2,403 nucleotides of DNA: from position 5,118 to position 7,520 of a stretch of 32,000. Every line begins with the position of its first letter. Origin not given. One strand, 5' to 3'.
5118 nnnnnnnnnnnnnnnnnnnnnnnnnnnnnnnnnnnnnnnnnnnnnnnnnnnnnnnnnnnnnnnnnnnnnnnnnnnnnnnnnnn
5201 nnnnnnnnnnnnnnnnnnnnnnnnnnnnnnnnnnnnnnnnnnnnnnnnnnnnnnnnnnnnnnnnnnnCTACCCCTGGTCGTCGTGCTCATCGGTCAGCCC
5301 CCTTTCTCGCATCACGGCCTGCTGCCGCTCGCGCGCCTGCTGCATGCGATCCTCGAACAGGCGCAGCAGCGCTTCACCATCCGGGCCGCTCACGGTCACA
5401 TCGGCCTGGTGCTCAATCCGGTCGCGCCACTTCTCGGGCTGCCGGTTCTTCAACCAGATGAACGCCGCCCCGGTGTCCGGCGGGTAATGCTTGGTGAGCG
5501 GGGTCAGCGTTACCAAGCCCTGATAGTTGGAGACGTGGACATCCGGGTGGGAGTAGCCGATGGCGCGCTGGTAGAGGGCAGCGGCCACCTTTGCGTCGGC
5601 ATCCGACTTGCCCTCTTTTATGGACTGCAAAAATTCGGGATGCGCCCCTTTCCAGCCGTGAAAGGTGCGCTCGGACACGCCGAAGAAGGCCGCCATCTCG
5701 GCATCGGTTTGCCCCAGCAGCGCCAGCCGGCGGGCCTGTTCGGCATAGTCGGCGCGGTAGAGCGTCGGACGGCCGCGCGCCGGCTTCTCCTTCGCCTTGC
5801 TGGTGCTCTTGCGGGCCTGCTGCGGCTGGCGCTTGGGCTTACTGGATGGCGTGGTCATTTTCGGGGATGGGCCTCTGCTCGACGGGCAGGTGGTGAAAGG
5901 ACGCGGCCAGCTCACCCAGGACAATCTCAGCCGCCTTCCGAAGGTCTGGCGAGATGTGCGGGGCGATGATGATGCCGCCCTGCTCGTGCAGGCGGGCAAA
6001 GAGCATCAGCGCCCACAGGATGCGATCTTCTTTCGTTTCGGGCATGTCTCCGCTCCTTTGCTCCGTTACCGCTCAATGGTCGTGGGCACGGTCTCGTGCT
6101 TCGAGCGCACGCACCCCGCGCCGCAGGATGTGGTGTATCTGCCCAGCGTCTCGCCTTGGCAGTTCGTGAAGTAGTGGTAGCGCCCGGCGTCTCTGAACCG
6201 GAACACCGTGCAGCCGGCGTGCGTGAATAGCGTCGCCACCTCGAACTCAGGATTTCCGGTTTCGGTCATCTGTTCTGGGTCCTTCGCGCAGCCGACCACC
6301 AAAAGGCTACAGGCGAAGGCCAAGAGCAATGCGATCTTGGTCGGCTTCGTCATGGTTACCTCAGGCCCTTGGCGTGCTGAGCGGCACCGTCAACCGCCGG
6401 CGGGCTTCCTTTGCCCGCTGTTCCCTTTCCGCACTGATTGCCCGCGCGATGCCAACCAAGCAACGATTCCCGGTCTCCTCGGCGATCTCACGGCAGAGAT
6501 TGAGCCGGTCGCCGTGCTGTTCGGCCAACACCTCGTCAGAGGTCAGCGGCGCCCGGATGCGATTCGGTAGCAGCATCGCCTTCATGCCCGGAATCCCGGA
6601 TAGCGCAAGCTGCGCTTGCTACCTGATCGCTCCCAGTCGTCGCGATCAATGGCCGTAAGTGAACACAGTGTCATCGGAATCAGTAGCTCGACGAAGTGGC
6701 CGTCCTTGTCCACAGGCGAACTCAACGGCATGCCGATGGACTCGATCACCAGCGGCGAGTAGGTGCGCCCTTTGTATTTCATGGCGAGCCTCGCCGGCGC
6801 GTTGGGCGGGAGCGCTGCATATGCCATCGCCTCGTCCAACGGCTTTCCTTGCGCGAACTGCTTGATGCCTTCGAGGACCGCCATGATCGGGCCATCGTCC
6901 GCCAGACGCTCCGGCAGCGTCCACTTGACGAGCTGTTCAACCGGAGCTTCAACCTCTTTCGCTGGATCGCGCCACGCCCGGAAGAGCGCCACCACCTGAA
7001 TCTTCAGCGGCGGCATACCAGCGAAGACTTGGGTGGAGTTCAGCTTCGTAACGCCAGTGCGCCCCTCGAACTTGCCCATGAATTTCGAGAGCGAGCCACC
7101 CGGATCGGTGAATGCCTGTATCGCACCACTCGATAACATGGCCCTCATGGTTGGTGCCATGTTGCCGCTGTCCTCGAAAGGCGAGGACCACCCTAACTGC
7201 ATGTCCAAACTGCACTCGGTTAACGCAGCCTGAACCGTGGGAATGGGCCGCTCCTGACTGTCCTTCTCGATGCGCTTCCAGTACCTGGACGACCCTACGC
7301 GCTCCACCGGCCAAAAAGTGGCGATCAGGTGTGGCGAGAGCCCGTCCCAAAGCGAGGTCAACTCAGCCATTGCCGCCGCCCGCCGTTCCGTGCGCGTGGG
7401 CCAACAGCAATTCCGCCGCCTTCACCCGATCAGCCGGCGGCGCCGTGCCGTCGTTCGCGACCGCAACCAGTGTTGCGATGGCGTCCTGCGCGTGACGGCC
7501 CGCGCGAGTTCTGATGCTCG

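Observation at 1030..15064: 14-kb capsid-less, integrase-bounded, satellite-like island splitting the gmk / yicC neighbourhood at a non-tRNA site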

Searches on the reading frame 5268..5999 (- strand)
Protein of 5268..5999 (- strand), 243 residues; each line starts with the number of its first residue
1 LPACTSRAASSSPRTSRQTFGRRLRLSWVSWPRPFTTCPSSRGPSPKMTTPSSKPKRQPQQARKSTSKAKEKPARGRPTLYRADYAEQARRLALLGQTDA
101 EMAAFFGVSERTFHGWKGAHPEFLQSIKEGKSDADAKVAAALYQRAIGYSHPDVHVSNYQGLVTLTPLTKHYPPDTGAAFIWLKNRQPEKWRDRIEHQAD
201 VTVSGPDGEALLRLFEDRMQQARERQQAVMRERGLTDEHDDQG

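Call 11: search_protein_families(library=pfam, max_evalue=0.01, proteins=[window:5268-5999:-])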
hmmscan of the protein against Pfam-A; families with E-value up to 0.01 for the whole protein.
window:5268-5999:- (243 aa): 0 families

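Call 20: search_protein_families(library=phrogs, max_evalue=0.01, proteins=[window:5268-5999:-])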
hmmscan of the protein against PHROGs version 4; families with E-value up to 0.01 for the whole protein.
window:5268-5999:- (243 aa): 4 families
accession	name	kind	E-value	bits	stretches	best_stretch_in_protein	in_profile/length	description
phrog_309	-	head and packaging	7.6e-53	181.5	1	60-242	117-313/319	terminase small subunit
phrog_23444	-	head and packaging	1.4e-05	26.2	1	103-193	4-100/126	terminase small subunit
phrog_4102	-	head and packaging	0.00023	22.4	1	71-137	5-82/166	terminase small subunit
phrog_1482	-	head and packaging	0.0007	20.2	0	68-128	2-63/147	terminase small subunit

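Call 36: search_dna_similar(query=window:5268-5999:-, collection=phages, mode=protein, max_rows=15)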
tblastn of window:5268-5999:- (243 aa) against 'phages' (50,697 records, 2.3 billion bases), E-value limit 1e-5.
Records with a match: 450; places in all: 450; records where one place covers at least 80% of the query: 0.
Best place of each record, by identity: <60% 450.
By first word of the organism name: Vibrio 226; Brucella 41; Acinetobacter 29; Lactococcus 23; Enterobacteria 19; Riemerella 19; Salmonella 8; Escherichia 7; Pseudomonas 7; Staphylococcus 7; and 29 more.
By host as written in the record: - 216; Acinetobacter baumannii 15; Vibrio cyclitrophicus 14; Brucella abortus S19 14; Lactococcus lactis SMQ-86 10; Riemerella anatipestifer 6; Lactococcus lactis 6; Brucella sp. 6; and 111 more.
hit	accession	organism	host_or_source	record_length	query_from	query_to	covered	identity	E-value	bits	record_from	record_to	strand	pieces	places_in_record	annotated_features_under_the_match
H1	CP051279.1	Salmonella phage ST-35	Salmonella enterica subsp. enterica ...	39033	69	225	65%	50.9%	6e-45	166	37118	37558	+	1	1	record has no annotation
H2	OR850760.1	Salmonella phage S.Inf 5-2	Salmonella enterica subsp. enterica ...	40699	69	225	65%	50.9%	6e-45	166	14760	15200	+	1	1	record has no annotation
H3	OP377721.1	Salmonella phage BIS08P22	Salmonella enterica subsp. enterica ...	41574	69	225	65%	50.9%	6e-45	166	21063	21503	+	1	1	terminase small subunit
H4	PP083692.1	Salmonella phage NM-3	Salmonella sp.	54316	76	211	56%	55.1%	1e-42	159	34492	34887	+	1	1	terminase small subunit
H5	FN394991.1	Enterobacteria phage CUS-3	Escherichia coli A198, serovar:K1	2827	76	211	56%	54.4%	2e-42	158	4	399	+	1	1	terminase: phage terminase small subunit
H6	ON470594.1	Escherichia phage vB_EcoP-683R2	Escherichia coli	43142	76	211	56%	54.4%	4e-42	157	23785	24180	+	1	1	HNH homing endonuclease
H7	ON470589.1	Escherichia phage vB_EcoP-611R6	Escherichia coli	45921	76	211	56%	54.4%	4e-42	157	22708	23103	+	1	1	HNH homing endonuclease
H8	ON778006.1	Pseudomonas phage vB_Pae_HB2107-3I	Pseudomonas aeruginosa PA14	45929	76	235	66%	45.7%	9e-36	139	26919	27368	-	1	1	terminase small subunit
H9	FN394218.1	Enterobacteria phage CUS-3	Escherichia coli IMT_8894, serovar:K1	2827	76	211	56%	53.7%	4e-41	154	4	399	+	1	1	terminase: phage terminase small subunit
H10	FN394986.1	Enterobacteria phage CUS-3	Escherichia coli Delta-1, serovar:K1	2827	76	211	56%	53.7%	4e-41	154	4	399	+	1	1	terminase: phage terminase small subunit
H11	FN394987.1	Enterobacteria phage CUS-3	Escherichia coli Delta-91, serovar:K1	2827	76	211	56%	53.7%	4e-41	154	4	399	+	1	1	terminase: phage terminase small subunit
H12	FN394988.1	Enterobacteria phage CUS-3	Escherichia coli IMT_2532, serovar:K1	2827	76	211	56%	53.7%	4e-41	154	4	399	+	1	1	terminase: phage terminase small subunit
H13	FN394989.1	Enterobacteria phage CUS-3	Escherichia coli IMT_9698, serovar:K1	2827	76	211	56%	53.7%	4e-41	154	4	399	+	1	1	terminase: phage terminase small subunit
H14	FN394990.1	Enterobacteria phage CUS-3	Escherichia coli Delta-56, serovar:K1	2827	76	211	56%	53.7%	4e-41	154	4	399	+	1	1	terminase: phage terminase small subunit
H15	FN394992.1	Enterobacteria phage CUS-3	Escherichia coli Delta-58, serovar:K1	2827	76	211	56%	53.7%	4e-41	154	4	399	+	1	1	terminase: phage terminase small subunit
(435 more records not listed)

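Call 83: search_solved_structures(query=window:5268-5999:-, max_evalue=0.01)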
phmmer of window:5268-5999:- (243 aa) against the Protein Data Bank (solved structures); distinct sequences matched with E-value up to 0.01: 0.

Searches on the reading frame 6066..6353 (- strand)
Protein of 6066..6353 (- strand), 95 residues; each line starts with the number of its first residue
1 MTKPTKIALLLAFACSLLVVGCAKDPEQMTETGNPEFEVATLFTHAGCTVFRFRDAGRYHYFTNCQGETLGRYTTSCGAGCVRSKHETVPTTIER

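Call 11: search_protein_families(library=pfam, max_evalue=0.01, proteins=[window:6066-6353:-])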
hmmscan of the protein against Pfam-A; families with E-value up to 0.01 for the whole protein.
window:6066-6353:- (95 aa): 2 families
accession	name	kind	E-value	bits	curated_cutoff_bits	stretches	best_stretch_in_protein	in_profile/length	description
PF16225.10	DUF4884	-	4.8e-07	29.8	30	1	34-68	2-37/49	Domain of unknown function (DUF4884)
PF20101.4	DUF6491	-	0.0098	16.4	27.5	0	6-62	2-53/138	Family of unknown function (DUF6491)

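Call 20: search_protein_families(library=phrogs, max_evalue=0.01, proteins=[window:6066-6353:-])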
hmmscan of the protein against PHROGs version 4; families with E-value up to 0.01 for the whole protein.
window:6066-6353:- (95 aa): 2 families
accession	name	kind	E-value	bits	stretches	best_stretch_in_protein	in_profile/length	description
phrog_6360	-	unknown function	1.2e-08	36.1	1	9-89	4-92/122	-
phrog_3224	-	unknown function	0.0047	18.1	0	6-42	4-40/96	-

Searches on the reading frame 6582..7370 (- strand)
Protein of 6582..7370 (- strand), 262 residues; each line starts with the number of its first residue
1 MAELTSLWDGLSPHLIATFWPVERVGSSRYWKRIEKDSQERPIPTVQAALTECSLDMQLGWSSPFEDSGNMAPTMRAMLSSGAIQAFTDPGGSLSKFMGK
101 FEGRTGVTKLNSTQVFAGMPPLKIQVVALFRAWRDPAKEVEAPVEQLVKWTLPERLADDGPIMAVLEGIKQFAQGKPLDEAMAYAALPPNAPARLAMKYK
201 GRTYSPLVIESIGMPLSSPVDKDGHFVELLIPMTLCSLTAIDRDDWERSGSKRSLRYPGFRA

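Call 11: search_protein_families(library=pfam, max_evalue=0.01, proteins=[window:6582-7370:-])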
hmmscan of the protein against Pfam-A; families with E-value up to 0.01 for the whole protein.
window:6582-7370:- (262 aa): 0 families

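Call 21: search_protein_families(library=phrogs, max_evalue=0.01, proteins=[window:6582-7370:-])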
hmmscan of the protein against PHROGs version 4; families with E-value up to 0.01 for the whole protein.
window:6582-7370:- (262 aa): 1 family
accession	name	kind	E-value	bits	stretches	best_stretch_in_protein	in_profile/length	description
phrog_1114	-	head and packaging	5.1e-44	151.4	1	35-249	41-225/229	PmgG-like head morphogenesis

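Call 37: search_dna_similar(query=window:6582-7370:-, collection=phages, mode=protein, max_rows=15)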
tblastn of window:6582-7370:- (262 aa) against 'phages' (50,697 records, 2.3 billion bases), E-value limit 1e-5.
Records with a match: 2; places in all: 2; records where one place covers at least 80% of the query: 2.
Best place of each record, by identity: <60% 2.
By first word of the organism name: Xanthomonas 1; Acinetobacter 1.
By host as written in the record: Xanthomonas campestris pv. campestris str. 8004 1; Acinetobacter baumannii 1.
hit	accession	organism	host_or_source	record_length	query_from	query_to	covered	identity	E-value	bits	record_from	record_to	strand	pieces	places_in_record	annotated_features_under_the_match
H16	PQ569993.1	Xanthomonas phage Rb1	Xanthomonas campestris pv. campestris ...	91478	4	248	94%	45.8%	2e-60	211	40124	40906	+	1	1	hypothetical protein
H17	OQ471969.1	Acinetobacter phage vB_AbaM_ABMM1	Acinetobacter baumannii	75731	25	245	84%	29.1%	2e-19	93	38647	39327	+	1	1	baseplate tail-tube protein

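Call 38: get_annotated_region(hit=H16, flank=6000)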
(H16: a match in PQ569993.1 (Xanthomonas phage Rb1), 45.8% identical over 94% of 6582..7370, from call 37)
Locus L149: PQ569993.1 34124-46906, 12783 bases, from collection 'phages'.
description: Xanthomonas phage Rb1, complete genome.
organism: Xanthomonas phage Rb1 (NCBI taxid 3384770)
taxonomy: Viruses; Duplodnaviria; Heunggongvirae; Uroviricota; Caudoviricetes
host: Xanthomonas campestris pv. campestris str. 8004; source: soil; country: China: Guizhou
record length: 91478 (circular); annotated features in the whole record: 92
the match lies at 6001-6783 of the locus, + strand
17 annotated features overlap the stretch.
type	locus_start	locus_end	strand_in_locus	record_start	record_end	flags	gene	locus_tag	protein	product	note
CDS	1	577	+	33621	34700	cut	-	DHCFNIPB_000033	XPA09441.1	transcriptional regulator MvaT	P16 subunit regulator, nucleoid associated protein.3A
CDS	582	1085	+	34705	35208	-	-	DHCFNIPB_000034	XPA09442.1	hypothetical protein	-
CDS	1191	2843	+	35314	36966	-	-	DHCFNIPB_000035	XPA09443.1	major capsid protein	-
CDS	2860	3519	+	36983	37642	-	-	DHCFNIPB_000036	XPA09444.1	hypothetical protein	-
CDS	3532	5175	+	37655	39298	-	-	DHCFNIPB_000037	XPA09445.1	tail connector protein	-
CDS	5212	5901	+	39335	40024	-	-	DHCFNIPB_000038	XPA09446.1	hypothetical protein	-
CDS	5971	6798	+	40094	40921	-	-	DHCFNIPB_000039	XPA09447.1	hypothetical protein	-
CDS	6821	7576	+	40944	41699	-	-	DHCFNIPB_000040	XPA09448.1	hypothetical protein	-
CDS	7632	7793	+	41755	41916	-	-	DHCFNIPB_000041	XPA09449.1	hypothetical protein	-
CDS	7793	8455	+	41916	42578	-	-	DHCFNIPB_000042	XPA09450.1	endolysin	-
CDS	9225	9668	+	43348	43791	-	-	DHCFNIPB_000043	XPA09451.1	DUF2570 protein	protein of unknown function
CDS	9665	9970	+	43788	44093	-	-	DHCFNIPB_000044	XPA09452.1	outer membrane spanin component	-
CDS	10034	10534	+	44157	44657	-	-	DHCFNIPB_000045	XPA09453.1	hypothetical protein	-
CDS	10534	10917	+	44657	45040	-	-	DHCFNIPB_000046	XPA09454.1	hypothetical protein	-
CDS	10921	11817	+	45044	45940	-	-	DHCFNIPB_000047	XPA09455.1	hypothetical protein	-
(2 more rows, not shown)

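Call 39: get_annotated_region(hit=H17, flank=6000)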
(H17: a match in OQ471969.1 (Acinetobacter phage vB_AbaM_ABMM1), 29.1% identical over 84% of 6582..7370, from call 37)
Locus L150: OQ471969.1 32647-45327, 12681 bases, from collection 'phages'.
description: Acinetobacter phage vB_AbaM_ABMM1, complete genome.
organism: Acinetobacter phage vB_AbaM_ABMM1 (NCBI taxid 3032412)
taxonomy: Viruses; Duplodnaviria; Heunggongvirae; Uroviricota; Caudoviricetes
host: Acinetobacter baumannii; source: -; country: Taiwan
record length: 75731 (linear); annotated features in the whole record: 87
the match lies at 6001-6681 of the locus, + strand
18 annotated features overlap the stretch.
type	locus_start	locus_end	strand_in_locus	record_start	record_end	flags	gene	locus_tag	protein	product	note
CDS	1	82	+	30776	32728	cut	-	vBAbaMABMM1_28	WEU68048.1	hypothetical protein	-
CDS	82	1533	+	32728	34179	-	-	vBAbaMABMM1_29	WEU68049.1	hypothetical protein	-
CDS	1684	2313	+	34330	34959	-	-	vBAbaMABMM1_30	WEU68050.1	hypothetical protein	-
CDS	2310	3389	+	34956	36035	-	-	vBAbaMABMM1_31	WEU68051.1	XRE family transcriptional regulator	-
CDS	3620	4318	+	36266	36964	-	-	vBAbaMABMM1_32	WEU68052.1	hypothetical protein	-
CDS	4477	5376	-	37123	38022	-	-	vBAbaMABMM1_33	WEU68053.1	antirepressor N-terminal domain-containing protein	-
CDS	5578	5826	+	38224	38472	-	-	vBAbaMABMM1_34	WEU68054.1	repressor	-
CDS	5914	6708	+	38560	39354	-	-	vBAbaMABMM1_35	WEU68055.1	baseplate tail-tube protein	-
CDS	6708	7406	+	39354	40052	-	-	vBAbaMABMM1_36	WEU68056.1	hypothetical protein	-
CDS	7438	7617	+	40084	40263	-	-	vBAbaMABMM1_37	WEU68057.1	hypothetical protein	-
CDS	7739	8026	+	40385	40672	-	-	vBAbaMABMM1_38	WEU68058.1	holin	-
CDS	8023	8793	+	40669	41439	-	-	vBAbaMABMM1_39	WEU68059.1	putative lysin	-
CDS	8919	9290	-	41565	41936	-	-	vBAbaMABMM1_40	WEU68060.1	hypothetical protein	-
CDS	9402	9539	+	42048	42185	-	-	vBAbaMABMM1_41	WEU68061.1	IS5/IS1182 family transposease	-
CDS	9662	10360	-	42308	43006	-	-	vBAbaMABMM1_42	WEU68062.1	hypothetical protein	-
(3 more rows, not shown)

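Call 40: find_related_loci(query=window:6582-7370:-, collection=viral_contigs, flank=10000)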
Query window:6582-7370:- (262 aa) in viral_contigs; peptide patterns used: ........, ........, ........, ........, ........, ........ (x = any residue, [..] = any of these).
9 stretches matched a pattern; 5 encode a relative of the query (tblastn E <= 1e-3); 5 distinct loci.
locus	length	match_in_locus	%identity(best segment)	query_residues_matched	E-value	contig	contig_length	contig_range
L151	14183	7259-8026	54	3-249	1e-86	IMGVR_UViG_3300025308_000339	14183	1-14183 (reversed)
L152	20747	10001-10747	54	4-251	4e-82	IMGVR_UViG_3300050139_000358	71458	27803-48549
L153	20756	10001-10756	54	4-249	2e-81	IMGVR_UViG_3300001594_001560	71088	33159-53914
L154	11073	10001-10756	50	3-246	7e-76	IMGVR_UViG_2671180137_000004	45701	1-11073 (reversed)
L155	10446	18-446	54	103-251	2e-48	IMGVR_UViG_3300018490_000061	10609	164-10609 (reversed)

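Call 45: search_protein_families(library=phrogs, max_evalue=0.001, proteins=[L151:1389-1883:+, L151:1926-2231:+, L151:2197-3087:+, L151:2976-3743:+, L151:3740-4633:+, L151:4605-5738:+, L151:5707-6267:+, L151:6343-6987:+, L151:7984-10665:+, L151:10686-11180:+])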
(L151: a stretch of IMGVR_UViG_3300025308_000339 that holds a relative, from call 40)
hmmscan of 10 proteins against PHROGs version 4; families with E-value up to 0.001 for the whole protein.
L151:1389-1883:+ (164 aa): 1 family
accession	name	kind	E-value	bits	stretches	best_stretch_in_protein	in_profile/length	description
phrog_4341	-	unknown function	0.00065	20.8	1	105-149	27-71/157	-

L151:1926-2231:+ (101 aa): 1 family
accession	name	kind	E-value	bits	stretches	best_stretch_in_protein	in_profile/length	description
phrog_66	-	integration and excision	1.9e-05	25.5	1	21-91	83-153/412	excisionase and transcriptional regulator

L151:2197-3087:+ (296 aa): 8 families
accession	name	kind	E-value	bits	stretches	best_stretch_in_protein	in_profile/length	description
phrog_391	-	DNA, RNA and nucleotide metabolism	2.8e-28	100.4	1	26-288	7-295/298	replication initiation O-like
phrog_11527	-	unknown function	3e-23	83.9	1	125-292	146-320/333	-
phrog_270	-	DNA, RNA and nucleotide metabolism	1.8e-15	58.2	1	17-216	29-219/383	replication initiation protein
phrog_678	-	DNA, RNA and nucleotide metabolism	2.3e-08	35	1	42-169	80-196/346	replication initiation O-like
phrog_8102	-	DNA, RNA and nucleotide metabolism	3.7e-07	30.5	1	26-126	25-129/337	replication initiation protein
phrog_428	-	DNA, RNA and nucleotide metabolism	1.6e-06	28.5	1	40-160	110-219/455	replication initiation protein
phrog_345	-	DNA, RNA and nucleotide metabolism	7.3e-06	26.9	1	40-200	49-214/297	replication initiation O-like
phrog_186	-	DNA, RNA and nucleotide metabolism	7.3e-05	23.6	1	39-159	45-157/308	DnaD-like helicase loader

L151:2976-3743:+ (255 aa): 2 families
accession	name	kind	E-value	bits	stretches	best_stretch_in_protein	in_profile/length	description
phrog_6028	-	unknown function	2.4e-58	198.7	1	37-248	7-223/265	-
phrog_1524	-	unknown function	0.0005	21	1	108-244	88-190/252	-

L151:3740-4633:+ (297 aa): 3 families
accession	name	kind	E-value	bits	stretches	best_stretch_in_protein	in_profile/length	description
phrog_7396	-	unknown function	1.5e-06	29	1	92-163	15-87/227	-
phrog_8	-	transcription regulation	8e-05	23.2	1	88-159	72-141/346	transcriptional regulator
phrog_3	-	transcription regulation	0.00097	20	0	85-213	81-205/430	transcriptional repressor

L151:4605-5738:+ (377 aa): 2 families
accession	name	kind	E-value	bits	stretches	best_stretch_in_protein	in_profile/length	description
phrog_4315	-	unknown function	4.1e-76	257.5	1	26-346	40-348/370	-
phrog_1722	-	tail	6e-30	105.6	1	71-345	71-323/410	tail protein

L151:5707-6267:+ (186 aa): 0 families

L151:6343-6987:+ (214 aa): 0 families

L151:7984-10665:+ (893 aa): 6 families
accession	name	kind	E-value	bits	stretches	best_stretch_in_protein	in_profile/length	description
phrog_34863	-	unknown function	1.9e-52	179.5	2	594-802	540-746/966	-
phrog_6922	-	unknown function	3.2e-35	123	1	84-892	104-762/768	-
phrog_26249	-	unknown function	4.9e-21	75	1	600-805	1468-1674/1925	-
phrog_24596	-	unknown function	6.5e-11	42.2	1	344-448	674-774/1052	-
phrog_1047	-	tail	1.9e-07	30.5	1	134-523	703-976/1251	tail associated lysin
phrog_16692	-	unknown function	1.2e-05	24.9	1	356-630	685-939/1107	-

L151:10686-11180:+ (164 aa): 0 families

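Call 74: list_cluster_members(proteins=[P0001, window:6582-7370:-, window:4742-5290:-, window:5268-5999:-, window:9881-11836:-, window:13066-13641:-, window:15173-16027:-, window:315-950:-, window:7700-8365:-, window:11755-12501:-])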
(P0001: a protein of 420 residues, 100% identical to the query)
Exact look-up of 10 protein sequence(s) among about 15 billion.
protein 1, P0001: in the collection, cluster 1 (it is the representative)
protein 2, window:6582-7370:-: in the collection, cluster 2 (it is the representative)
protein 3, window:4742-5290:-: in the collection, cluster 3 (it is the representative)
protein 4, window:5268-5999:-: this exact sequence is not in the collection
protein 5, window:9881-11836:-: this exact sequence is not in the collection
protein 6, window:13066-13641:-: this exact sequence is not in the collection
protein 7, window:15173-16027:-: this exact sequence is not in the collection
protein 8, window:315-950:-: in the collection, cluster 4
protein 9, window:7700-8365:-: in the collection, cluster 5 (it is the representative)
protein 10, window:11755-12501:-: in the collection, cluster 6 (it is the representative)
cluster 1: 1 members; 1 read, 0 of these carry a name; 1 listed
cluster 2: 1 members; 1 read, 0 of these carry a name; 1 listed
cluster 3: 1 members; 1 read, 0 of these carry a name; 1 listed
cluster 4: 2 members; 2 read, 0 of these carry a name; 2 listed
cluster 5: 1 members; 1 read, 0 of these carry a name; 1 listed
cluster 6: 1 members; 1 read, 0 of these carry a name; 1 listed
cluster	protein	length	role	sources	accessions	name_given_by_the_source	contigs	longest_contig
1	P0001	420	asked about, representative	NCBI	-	-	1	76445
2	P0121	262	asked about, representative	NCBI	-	-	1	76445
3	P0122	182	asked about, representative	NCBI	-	-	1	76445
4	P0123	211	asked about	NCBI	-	-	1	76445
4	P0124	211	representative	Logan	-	-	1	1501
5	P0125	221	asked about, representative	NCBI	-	-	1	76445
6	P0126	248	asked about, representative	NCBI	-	-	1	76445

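Call 84: search_solved_structures(query=window:6582-7370:-, max_evalue=1)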
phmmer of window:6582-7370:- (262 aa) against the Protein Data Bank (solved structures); distinct sequences matched with E-value up to 1: 1.
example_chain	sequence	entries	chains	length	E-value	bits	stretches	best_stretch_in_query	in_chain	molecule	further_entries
9ay5_G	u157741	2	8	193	0.32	13.6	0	89-156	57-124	PmgG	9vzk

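Call 94: search_protein_families(library=ncbifam, max_evalue=0.01, proteins=[window:6582-7370:-])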
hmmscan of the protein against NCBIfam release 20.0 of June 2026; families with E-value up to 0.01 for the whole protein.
window:6582-7370:- (262 aa): 0 families
